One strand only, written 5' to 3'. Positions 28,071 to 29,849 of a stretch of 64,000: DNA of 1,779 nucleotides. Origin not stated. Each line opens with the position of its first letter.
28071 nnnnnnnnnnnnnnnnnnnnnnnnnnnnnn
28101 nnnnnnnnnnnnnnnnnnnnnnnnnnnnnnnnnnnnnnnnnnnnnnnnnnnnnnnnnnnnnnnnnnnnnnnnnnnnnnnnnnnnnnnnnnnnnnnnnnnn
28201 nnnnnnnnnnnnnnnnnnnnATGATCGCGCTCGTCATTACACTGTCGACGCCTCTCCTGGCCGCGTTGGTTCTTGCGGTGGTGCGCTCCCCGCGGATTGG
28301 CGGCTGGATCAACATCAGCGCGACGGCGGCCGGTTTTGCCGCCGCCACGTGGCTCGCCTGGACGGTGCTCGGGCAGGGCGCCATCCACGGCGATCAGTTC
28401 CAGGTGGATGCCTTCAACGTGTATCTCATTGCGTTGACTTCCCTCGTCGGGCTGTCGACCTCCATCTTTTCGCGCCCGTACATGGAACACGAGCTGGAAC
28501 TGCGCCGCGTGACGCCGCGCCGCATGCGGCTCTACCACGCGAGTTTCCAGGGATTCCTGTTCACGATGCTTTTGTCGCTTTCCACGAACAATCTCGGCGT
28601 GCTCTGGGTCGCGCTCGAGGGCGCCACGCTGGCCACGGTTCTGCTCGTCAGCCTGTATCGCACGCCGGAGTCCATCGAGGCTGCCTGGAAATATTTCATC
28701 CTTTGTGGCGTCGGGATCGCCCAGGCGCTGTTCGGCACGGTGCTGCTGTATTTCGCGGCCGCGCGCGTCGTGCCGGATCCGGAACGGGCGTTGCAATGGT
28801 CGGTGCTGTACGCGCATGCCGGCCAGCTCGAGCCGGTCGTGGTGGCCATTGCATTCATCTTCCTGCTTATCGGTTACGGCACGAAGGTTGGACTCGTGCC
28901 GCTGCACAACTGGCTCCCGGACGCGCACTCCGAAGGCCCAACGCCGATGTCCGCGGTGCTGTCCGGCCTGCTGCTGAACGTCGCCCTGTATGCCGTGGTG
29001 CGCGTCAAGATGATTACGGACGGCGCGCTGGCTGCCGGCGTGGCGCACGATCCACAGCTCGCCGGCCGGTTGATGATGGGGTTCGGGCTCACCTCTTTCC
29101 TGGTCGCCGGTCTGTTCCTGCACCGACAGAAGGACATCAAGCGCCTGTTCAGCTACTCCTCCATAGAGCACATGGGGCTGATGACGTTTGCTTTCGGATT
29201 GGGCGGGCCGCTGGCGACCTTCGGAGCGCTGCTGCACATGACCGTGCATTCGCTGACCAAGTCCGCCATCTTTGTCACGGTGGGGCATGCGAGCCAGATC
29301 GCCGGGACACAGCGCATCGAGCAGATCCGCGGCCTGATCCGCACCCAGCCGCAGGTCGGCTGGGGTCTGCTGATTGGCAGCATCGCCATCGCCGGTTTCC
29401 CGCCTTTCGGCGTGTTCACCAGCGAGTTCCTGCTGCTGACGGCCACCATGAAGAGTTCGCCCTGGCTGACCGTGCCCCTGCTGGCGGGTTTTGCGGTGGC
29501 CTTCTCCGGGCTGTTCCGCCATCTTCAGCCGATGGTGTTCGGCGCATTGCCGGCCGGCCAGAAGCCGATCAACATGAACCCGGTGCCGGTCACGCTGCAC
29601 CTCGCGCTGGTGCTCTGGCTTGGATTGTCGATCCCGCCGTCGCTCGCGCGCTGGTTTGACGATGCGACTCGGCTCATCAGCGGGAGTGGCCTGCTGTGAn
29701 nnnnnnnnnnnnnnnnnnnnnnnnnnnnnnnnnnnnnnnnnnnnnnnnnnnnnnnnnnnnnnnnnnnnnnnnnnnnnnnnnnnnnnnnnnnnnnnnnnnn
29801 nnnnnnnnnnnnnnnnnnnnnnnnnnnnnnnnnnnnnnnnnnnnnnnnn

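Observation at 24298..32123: Ehr-type 'hydrogenase-related' complex: group-4 hydrogenase/complex-I-like operon whose large subunit has lost its NiFe-ligating cysteines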

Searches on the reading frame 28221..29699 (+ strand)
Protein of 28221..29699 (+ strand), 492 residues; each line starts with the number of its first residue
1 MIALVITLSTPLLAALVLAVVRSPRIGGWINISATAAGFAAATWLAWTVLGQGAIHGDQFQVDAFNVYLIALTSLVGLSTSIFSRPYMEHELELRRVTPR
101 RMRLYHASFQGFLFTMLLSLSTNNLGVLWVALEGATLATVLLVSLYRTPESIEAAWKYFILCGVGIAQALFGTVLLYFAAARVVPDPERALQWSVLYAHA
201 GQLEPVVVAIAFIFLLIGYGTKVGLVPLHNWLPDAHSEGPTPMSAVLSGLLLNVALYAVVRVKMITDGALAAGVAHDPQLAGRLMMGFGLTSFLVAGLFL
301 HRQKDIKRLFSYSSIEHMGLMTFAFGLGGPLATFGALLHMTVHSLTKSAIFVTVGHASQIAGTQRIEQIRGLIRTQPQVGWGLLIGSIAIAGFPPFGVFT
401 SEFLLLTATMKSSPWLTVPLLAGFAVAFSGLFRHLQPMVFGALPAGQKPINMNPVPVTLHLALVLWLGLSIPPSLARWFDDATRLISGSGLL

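Call 4: search_protein_families(library=pfam, proteins=[window:28221-29699:+])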
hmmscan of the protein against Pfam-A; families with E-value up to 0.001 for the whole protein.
window:28221-29699:+ (492 aa): 1 family
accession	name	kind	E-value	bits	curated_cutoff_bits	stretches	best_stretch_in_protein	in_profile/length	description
PF00361.26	Proton_antipo_M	-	4.7e-51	174.2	21.5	1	123-420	2-286/294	NADH:quinone oxidoreductase/Mrp antiporter, TM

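Call 5: search_protein_families(library=ncbifam, proteins=[window:28221-29699:+])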
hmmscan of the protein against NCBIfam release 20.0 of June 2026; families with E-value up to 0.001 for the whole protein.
window:28221-29699:+ (492 aa): 73 families (the best 25 are shown)
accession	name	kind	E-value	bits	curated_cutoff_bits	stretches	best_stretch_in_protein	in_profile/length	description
NF005045.0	PRK06458.1-5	equivalog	1.6e-220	733.2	543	1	2-488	2-484/484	hydrogenase 4 subunit F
NF005043.0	PRK06458.1-3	equivalog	2.2e-182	607.3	533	1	3-486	8-482/483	hydrogenase 4 subunit F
NF005044.0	PRK06458.1-4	equivalog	1.7e-119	400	610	1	6-486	9-494/531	hydrogenase 4 subunit F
NF005041.0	PRK06458.1-1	equivalog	7.3e-94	315.6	951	1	41-485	49-493/526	hydrogenase 4 subunit F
NF006427.0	PRK08676.1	equivalog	5e-82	276.3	511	1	15-481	11-478/486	hydrogenase membrane subunit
NF005042.0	PRK06458.1-2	equivalog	4.3e-65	220.6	437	1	54-441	48-404/439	hydrogenase 4 subunit F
NF005086.0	PRK06521.1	equivalog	2.6e-53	181.5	667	1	38-414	54-419/669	hydrogenase 4 subunit B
TIGR01972.1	NDH_I_M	subfamily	4.4e-49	167.5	263.8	1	59-483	73-479/486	NADH-quinone oxidoreductase subunit M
NF006241.0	PRK08377.1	equivalog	1.3e-48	166.2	645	1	93-465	98-457/494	NADH dehydrogenase subunit N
NF006418.0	PRK08667.1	equivalog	9.9e-45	153.2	794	1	59-413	72-412/644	hydrogenase membrane subunit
NF006419.0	PRK08668.1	equivalog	1.1e-44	153.3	617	1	58-466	64-458/613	NADH dehydrogenase subunit M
NF009305.0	PRK12662.1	equivalog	3.4e-44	151.4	700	1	8-462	10-461/492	putative monovalent cation/H+ antiporter subunit D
NF005097.0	PRK06525.1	equivalog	3.5e-43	148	430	1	7-471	8-469/480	hydrogenase 4 subunit D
TIGR01770.1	NDH_I_N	subfamily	8.7e-41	140.4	332.6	1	24-420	28-412/472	NADH-quinone oxidoreductase subunit NuoN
NF006240.0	PRK08376.1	subfamily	9.2e-40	137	662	1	60-445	86-462/521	putative monovalent cation/H+ antiporter subunit D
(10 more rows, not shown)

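Call 68: search_solved_structures(query=window:28221-29699:+, max_evalue=1e-10, show_alignments=2)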
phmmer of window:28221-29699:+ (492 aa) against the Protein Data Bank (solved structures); distinct sequences matched with E-value up to 1e-10: 76 (the best 60 are shown).
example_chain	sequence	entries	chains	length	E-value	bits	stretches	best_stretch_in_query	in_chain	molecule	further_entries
6u8y_H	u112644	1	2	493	1.2e-29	106.9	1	98-468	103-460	NADH dehydrogenase subunit N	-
6u8y_X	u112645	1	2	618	4.8e-28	101.6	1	122-469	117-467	NADH dehydrogenase subunit M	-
7qru_D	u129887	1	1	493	1.6e-27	99.9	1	62-435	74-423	Na+/H+ antiporter subunit D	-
6cfw_H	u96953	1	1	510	1.3e-26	96.9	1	60-435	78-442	Monovalent cation/H+ antiporter subunit D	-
7p61_M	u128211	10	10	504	2e-22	83.1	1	209-433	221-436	NADH dehydrogenase I subunit M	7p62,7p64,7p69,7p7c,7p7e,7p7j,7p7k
3rko_M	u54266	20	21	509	2e-22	83.1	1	209-433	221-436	NADH-QUINONE OXIDOREDUCTASE SUBUNIT M | NADH dehydrogenase I subunit M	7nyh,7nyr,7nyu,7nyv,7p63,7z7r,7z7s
4he8_L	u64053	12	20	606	2.2e-21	79.6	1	103-414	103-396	NADH-quinone oxidoreductase subunit 12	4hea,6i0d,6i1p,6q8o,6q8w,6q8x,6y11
5xtc_l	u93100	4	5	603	8.8e-21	77.7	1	60-423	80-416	NADH-ubiquinone oxidoreductase chain 5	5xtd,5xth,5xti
9ti4_l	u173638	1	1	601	9.1e-21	77.6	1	60-423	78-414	NADH-ubiquinone oxidoreductase chain 5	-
9cwt_l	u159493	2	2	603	9.2e-21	77.6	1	60-423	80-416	NADH-ubiquinone oxidoreductase chain 5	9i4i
6z16_D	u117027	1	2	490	1.5e-19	73.6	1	64-468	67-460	Multisubunit Na+/H+ antiporter, D subunit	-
6hum_F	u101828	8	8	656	2.8e-19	72.7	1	46-428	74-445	NADH dehydrogenase subunit 5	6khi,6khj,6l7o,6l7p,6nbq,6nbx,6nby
7d3u_A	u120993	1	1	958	3e-19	72.6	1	111-459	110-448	Monovalent Na+/H+ antiporter subunit A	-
6hum_D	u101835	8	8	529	8.1e-19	71.2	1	210-416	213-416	NAD(P)H-quinone oxidoreductase chain 4 1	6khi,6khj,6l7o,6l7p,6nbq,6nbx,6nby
6tjv_D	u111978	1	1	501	1.4e-18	70.4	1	50-482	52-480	NADH dehydrogenase subunit 4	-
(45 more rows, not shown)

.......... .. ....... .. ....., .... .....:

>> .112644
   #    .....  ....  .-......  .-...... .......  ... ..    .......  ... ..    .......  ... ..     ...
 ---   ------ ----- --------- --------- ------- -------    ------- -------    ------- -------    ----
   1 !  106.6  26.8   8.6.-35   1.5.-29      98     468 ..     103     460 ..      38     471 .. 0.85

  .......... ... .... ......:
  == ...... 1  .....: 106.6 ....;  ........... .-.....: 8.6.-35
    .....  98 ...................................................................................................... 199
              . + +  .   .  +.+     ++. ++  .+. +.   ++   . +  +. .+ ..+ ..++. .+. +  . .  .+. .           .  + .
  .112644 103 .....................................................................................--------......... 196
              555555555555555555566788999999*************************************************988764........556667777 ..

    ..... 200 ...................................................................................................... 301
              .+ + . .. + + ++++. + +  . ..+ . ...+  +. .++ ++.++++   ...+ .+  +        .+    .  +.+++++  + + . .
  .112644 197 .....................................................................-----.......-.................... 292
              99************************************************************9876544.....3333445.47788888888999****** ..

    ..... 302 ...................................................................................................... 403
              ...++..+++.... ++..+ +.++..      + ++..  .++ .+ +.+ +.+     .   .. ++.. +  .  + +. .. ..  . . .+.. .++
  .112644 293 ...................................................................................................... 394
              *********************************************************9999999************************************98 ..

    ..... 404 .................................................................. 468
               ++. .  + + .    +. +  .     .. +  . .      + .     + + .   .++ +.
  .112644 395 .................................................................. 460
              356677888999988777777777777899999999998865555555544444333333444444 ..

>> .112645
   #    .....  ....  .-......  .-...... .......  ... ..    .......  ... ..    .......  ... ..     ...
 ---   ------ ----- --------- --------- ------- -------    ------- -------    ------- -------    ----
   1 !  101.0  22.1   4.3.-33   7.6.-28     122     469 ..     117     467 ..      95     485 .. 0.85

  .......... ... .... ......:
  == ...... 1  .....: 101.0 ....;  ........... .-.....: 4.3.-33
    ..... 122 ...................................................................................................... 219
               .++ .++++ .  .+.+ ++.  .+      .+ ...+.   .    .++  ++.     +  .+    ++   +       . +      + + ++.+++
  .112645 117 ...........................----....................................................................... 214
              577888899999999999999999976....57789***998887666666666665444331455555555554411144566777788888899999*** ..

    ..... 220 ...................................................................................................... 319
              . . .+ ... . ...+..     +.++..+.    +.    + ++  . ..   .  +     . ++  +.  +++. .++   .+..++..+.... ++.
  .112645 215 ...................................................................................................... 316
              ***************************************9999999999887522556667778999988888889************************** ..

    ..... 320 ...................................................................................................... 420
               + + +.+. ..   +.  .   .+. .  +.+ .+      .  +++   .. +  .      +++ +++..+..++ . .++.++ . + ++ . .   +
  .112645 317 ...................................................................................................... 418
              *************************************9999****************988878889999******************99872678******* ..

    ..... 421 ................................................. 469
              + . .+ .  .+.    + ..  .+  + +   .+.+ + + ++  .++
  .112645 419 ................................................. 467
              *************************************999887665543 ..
